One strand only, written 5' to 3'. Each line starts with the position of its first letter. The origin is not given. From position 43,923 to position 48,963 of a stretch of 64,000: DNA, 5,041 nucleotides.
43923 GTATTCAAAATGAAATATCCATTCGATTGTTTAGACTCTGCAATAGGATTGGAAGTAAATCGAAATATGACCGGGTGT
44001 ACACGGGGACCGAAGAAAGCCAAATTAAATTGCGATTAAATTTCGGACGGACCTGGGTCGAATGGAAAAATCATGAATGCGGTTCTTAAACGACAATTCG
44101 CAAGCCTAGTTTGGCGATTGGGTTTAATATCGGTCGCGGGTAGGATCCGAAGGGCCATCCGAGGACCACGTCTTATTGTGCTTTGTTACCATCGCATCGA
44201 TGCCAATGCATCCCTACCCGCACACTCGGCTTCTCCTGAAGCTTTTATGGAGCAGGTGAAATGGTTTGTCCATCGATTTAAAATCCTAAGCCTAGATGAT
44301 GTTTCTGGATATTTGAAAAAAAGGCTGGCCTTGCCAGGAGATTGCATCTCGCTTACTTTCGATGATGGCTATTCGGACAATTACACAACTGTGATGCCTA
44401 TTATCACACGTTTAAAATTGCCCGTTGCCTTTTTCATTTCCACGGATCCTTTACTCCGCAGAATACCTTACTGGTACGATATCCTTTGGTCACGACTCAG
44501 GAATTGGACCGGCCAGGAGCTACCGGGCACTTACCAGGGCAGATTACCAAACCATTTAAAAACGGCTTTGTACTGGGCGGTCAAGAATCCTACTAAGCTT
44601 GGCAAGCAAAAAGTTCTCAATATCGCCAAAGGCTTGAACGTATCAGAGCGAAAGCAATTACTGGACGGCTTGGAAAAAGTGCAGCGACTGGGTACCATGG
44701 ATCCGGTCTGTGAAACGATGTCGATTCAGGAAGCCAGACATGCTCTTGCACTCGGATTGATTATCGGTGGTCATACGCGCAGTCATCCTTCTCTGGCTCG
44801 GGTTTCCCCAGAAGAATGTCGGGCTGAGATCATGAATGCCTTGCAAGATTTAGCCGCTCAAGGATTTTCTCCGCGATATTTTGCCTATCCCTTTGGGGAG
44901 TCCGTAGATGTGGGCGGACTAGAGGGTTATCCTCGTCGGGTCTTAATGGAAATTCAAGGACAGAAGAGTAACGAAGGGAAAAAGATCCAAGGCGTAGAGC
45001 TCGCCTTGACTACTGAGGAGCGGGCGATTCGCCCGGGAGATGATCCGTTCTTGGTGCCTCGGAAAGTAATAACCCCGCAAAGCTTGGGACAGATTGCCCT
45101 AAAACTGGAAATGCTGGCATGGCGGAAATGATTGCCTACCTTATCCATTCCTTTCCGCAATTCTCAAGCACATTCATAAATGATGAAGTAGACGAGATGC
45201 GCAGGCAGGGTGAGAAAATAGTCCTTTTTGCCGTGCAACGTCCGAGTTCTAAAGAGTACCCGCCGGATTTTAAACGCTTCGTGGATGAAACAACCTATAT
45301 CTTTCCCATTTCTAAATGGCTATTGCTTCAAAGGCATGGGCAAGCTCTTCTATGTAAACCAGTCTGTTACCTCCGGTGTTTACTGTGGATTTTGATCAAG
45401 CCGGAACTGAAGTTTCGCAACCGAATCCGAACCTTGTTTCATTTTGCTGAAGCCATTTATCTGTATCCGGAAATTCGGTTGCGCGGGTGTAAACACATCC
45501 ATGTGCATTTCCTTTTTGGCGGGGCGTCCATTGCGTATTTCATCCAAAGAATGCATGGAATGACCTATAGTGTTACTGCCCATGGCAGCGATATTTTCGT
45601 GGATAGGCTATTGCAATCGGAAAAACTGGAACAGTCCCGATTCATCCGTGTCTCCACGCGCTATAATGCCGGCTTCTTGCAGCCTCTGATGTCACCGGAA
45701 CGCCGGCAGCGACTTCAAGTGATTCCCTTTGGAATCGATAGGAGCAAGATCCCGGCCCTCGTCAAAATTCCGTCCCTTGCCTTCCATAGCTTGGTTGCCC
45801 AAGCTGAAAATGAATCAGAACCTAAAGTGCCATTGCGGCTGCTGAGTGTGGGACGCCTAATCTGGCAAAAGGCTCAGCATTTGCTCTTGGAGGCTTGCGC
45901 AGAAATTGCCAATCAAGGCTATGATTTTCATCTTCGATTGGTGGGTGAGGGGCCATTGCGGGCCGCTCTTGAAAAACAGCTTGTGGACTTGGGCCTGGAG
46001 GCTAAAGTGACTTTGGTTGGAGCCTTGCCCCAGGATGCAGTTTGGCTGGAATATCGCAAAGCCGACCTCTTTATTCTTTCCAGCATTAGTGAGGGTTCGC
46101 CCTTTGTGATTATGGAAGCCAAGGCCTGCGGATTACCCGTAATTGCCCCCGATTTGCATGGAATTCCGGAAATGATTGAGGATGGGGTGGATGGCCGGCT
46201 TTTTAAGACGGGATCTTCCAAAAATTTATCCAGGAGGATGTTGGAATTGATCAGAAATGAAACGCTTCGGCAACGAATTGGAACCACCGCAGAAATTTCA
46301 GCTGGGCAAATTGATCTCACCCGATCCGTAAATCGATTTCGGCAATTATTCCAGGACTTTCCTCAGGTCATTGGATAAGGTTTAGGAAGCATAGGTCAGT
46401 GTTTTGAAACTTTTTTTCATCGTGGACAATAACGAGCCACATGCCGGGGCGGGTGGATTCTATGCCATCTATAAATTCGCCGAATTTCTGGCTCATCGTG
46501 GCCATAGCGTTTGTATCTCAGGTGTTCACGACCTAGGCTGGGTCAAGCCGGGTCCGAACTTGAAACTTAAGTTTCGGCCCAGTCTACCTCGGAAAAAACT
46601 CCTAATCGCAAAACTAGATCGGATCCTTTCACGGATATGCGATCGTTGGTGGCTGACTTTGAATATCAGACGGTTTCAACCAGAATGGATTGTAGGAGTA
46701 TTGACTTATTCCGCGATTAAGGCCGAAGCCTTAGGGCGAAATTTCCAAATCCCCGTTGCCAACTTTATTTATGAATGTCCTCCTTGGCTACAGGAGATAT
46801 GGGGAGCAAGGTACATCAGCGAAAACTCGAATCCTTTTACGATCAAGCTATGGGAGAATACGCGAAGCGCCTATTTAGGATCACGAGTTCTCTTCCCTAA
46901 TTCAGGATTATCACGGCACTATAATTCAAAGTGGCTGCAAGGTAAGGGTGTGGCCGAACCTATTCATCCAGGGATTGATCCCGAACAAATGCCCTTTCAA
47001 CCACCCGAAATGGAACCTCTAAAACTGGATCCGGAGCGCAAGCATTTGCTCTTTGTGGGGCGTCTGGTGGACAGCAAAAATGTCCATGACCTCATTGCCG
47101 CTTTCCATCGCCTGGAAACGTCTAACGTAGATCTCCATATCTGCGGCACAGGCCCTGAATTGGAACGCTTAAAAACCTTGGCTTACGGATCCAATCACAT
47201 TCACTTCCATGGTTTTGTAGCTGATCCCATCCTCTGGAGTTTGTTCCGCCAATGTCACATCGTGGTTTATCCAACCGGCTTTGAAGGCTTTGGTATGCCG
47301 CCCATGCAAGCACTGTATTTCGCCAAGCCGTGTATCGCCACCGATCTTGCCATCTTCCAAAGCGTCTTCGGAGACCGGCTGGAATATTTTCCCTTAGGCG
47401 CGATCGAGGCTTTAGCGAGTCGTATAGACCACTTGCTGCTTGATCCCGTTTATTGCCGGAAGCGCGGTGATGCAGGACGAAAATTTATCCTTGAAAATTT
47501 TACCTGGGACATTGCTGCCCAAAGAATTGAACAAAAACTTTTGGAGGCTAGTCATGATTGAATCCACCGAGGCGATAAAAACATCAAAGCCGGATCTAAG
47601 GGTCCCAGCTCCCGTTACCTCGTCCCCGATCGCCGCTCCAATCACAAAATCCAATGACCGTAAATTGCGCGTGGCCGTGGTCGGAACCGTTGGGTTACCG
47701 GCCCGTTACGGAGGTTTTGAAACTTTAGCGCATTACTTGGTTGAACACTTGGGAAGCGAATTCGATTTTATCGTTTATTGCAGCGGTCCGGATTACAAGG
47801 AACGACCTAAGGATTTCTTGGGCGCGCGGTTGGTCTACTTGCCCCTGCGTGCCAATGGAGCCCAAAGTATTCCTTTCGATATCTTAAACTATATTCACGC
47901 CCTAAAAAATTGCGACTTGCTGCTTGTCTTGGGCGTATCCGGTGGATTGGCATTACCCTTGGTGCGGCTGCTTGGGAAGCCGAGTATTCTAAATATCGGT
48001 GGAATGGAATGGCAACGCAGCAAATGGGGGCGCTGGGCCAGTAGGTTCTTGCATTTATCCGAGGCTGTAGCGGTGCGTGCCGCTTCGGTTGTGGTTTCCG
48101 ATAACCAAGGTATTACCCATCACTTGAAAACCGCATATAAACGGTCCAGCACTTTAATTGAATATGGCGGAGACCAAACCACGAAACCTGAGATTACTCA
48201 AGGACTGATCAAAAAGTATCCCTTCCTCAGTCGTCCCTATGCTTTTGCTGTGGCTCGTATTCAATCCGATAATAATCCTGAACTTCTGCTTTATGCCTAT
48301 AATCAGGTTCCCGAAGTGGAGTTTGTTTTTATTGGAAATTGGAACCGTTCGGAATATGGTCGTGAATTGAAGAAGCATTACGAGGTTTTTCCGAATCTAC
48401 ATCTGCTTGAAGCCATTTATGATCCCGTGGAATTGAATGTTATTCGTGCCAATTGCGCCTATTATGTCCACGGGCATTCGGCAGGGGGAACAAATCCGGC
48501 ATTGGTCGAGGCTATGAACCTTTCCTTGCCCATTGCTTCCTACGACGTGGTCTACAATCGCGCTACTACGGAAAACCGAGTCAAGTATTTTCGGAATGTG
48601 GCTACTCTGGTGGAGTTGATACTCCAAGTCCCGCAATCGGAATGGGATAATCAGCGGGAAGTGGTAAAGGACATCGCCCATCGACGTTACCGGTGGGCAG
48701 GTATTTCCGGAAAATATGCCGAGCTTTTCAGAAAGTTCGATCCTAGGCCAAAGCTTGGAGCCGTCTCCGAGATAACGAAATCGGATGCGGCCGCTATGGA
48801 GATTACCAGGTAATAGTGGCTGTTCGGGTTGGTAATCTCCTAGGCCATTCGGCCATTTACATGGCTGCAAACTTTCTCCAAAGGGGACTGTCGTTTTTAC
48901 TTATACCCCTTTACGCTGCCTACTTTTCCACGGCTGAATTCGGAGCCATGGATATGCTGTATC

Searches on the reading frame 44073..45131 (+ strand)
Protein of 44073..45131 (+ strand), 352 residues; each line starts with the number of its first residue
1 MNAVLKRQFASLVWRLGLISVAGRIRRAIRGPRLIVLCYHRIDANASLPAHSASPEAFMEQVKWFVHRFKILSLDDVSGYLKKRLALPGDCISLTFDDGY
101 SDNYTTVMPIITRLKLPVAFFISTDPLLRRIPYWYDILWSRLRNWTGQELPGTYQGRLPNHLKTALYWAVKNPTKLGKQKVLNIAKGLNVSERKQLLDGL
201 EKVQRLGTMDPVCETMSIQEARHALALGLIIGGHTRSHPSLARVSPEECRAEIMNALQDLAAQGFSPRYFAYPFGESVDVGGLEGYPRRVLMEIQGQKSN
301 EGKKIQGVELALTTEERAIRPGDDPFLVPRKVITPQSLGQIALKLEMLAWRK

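Call 16: search_protein_families(library=pfam, proteins=[window:44073-45131:+], max_evalue=0.001)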
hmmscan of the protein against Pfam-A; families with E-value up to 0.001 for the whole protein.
window:44073-45131:+ (352 aa): 1 family
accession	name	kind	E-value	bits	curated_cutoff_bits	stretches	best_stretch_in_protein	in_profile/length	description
PF01522.26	Polysacc_deac_1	-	1.6e-15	57.6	23.1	2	219-276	49-107/124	Polysaccharide deacetylase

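Call 52: search_protein_families(library=ncbifam, proteins=[window:44073-45131:+], max_evalue=0.01)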
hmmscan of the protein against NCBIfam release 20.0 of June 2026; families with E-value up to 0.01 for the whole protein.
window:44073-45131:+ (352 aa): 9 families
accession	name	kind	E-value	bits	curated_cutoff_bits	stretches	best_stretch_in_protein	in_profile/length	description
TIGR03938.2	deacetyl_PgaB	equivalog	9.7e-14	50.6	321.9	1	34-121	3-95/621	poly-beta-1,6-N-acetyl-D-glucosamine N-deacetylase PgaB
NF011177.0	PRK14582.1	equivalog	3.8e-09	35.4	923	1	33-118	48-135/671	poly-beta-1,6-N-acetyl-D-glucosamine N-deacetylase PgaB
TIGR03933.1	PIA_icaB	equivalog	9e-08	31.9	248.35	1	47-125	29-107/245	intercellular adhesin biosynthesis polysaccharide N-deacetylase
NF011176.0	PRK14581.1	equivalog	2.1e-06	26.2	1091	1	33-117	48-134/673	poly-beta-1,6-N-acetyl-D-glucosamine N-deacetylase PgaB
TIGR02884.1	spore_pdaA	equivalog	1.3e-05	25.1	298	0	92-124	39-72/224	delta-lactam-biosynthetic de-N-acetylase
NF045821.1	PgAcgDacpgdA1_Bac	equivalog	1.8e-05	23.7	400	1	226-277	138-190/282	peptidoglycan-N-acetylglucosamine deacetylase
TIGR04243.1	nodulat_NodB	equivalog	0.00091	18.8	240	0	225-275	51-103/197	chitooligosaccharide deacetylase NodB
TIGR02764.1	spore_ybaN_pdaB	equivalog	0.0074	16.1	237.4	0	226-276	56-107/191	polysaccharide deacetylase family sporulation protein PdaB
NF050820.1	PolSacchBiosHfsH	equivalog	0.008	15.9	400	0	209-276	74-142/249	oligosaccharide deacetylase HfsH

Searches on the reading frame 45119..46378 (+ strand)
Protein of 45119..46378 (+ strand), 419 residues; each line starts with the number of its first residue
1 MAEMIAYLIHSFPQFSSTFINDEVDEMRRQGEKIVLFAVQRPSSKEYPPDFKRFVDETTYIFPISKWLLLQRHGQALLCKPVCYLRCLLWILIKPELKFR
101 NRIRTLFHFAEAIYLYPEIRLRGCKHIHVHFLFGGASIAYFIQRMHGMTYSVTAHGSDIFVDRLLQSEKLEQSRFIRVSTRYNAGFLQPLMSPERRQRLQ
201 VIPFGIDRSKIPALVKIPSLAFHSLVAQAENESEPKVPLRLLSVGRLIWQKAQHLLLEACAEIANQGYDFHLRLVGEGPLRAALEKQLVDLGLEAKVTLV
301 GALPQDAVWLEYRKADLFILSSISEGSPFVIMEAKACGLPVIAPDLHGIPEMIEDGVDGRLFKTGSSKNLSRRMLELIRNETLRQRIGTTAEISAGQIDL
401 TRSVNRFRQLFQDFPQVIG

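Call 16: search_protein_families(library=pfam, proteins=[window:45119-46378:+], max_evalue=0.001)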
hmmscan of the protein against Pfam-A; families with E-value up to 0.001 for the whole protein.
window:45119-46378:+ (419 aa): 4 families
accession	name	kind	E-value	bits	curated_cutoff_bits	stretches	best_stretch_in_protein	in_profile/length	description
PF00534.26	Glycos_transf_1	-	2.3e-38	131.9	26.4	1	233-391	10-169/172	Glycosyl transferases group 1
PF13692.12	Glyco_trans_1_4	-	6.5e-33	114.4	27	1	240-380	3-142/142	Glycosyl transferases group 1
PF20706.3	GT4-conflict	-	1.1e-07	31.6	26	1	229-360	188-327/385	Family 4 Glycosyltransferase in conflict systems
PF13524.12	Glyco_trans_1_2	-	1.1e-05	25.9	25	1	262-391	11-125/144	Glycosyl transferase-like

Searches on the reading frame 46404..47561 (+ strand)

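Call 16: search_protein_families(library=pfam, proteins=[window:46404-47561:+], max_evalue=0.001)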
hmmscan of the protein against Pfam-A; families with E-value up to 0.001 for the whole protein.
window:46404-47561:+ (385 aa): 4 families
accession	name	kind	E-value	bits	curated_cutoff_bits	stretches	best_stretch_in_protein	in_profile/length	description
PF00534.26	Glycos_transf_1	-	1.5e-29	103.2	26.4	1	202-360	5-171/172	Glycosyl transferases group 1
PF13692.12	Glyco_trans_1_4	-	1.1e-22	81.3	27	1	213-347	2-142/142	Glycosyl transferases group 1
PF20706.3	GT4-conflict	-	4.5e-07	29.6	26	1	186-314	176-312/385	Family 4 Glycosyltransferase in conflict systems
PF13524.12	Glyco_trans_1_2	-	0.00077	19.9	25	0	240-376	13-143/144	Glycosyl transferase-like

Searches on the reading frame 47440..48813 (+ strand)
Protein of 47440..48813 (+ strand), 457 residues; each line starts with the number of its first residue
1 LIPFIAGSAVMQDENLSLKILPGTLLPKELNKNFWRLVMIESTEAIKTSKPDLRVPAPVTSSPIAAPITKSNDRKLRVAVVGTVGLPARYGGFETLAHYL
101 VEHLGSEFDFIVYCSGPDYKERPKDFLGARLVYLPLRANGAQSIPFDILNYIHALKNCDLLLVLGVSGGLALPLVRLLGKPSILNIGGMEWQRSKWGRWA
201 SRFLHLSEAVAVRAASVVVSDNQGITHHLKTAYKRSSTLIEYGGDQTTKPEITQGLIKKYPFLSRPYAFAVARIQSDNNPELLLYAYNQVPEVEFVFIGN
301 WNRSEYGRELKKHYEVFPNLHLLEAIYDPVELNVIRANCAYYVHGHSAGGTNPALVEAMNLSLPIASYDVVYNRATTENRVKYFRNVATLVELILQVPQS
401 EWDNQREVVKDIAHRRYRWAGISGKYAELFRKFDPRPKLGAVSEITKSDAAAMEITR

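Call 16: search_protein_families(library=pfam, proteins=[window:47440-48813:+], max_evalue=0.001)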
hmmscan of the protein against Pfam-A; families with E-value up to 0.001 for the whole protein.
window:47440-48813:+ (457 aa): 3 families
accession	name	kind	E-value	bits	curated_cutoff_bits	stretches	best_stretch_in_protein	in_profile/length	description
PF09314.17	DUF1972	-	7.2e-19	68.5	25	1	78-245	4-186/186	Domain of unknown function (DUF1972)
PF00534.26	Glycos_transf_1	-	5e-07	29.9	26.4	1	264-378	14-132/172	Glycosyl transferases group 1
PF13579.12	Glyco_trans_4_4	-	0.00011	23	29.7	1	91-228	1-141/158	Glycosyl transferase 4-like domain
